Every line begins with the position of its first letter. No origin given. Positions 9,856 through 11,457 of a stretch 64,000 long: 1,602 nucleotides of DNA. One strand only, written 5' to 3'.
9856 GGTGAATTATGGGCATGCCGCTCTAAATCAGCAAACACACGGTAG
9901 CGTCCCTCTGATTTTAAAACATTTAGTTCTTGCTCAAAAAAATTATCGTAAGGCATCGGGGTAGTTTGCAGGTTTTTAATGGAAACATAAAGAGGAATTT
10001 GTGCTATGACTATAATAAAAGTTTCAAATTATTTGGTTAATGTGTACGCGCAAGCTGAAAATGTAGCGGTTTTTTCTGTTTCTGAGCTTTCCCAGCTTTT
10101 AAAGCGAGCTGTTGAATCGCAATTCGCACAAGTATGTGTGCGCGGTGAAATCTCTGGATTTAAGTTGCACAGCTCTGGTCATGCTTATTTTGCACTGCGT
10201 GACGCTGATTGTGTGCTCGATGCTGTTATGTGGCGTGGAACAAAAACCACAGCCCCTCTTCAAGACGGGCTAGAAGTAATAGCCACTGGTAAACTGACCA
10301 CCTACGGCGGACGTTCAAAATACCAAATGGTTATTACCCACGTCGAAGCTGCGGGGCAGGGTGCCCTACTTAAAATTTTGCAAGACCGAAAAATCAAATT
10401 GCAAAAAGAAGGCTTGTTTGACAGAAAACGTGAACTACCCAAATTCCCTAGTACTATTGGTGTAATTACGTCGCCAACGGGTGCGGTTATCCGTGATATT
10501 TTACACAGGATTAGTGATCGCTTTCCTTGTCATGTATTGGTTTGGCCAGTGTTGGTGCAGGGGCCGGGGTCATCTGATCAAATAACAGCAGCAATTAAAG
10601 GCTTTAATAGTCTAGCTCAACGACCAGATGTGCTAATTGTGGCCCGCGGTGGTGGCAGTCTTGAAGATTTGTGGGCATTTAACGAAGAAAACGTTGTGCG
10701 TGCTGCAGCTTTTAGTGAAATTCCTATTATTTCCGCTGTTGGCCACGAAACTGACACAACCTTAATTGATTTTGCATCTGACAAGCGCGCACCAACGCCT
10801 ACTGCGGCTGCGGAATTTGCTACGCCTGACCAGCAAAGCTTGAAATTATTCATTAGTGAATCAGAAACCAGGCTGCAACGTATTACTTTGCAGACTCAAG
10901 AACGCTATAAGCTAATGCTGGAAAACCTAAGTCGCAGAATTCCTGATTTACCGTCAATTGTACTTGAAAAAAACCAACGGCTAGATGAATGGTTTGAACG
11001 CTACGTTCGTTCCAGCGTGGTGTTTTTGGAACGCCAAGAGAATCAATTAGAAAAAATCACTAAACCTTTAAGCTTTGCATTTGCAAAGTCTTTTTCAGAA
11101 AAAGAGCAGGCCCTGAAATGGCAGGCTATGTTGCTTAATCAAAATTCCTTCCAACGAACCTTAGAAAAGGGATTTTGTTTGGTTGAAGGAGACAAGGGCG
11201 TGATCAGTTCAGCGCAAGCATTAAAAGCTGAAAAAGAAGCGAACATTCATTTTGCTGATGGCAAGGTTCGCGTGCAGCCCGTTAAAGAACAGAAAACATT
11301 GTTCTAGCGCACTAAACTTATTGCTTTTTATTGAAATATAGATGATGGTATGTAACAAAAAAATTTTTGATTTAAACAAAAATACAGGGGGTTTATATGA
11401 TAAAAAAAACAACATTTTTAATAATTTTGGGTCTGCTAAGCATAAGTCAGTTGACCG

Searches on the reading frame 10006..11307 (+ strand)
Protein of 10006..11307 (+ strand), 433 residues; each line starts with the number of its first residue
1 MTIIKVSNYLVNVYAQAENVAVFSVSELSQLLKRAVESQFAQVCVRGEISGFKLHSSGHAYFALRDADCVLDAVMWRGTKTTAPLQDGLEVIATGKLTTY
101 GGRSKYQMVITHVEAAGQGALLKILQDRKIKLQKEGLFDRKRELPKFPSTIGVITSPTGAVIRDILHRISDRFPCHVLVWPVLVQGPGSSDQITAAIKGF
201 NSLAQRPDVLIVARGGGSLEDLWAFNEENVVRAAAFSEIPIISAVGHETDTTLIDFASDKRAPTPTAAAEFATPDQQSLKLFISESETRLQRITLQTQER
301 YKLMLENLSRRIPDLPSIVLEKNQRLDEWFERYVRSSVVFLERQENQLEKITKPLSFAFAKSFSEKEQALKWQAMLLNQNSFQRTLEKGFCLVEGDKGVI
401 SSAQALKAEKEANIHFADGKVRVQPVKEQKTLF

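Call 47: search_protein_families(library=pfam, proteins=[window:10006-11307:+], max_evalue=0.00001)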
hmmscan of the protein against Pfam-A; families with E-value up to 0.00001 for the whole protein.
window:10006-11307:+ (433 aa): 3 families
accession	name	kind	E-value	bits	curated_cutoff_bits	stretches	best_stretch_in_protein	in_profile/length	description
PF02601.20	Exonuc_VII_L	-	3e-88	296.8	35.9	1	139-423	5-314/315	Exonuclease VII, large subunit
PF13742.12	tRNA_anti_2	-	8.5e-24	84.1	27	1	23-113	1-94/95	OB-fold nucleic acid binding domain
PF01336.31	tRNA_anti-codon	-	4e-07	30.3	27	1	43-114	1-73/75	OB-fold nucleic acid binding domain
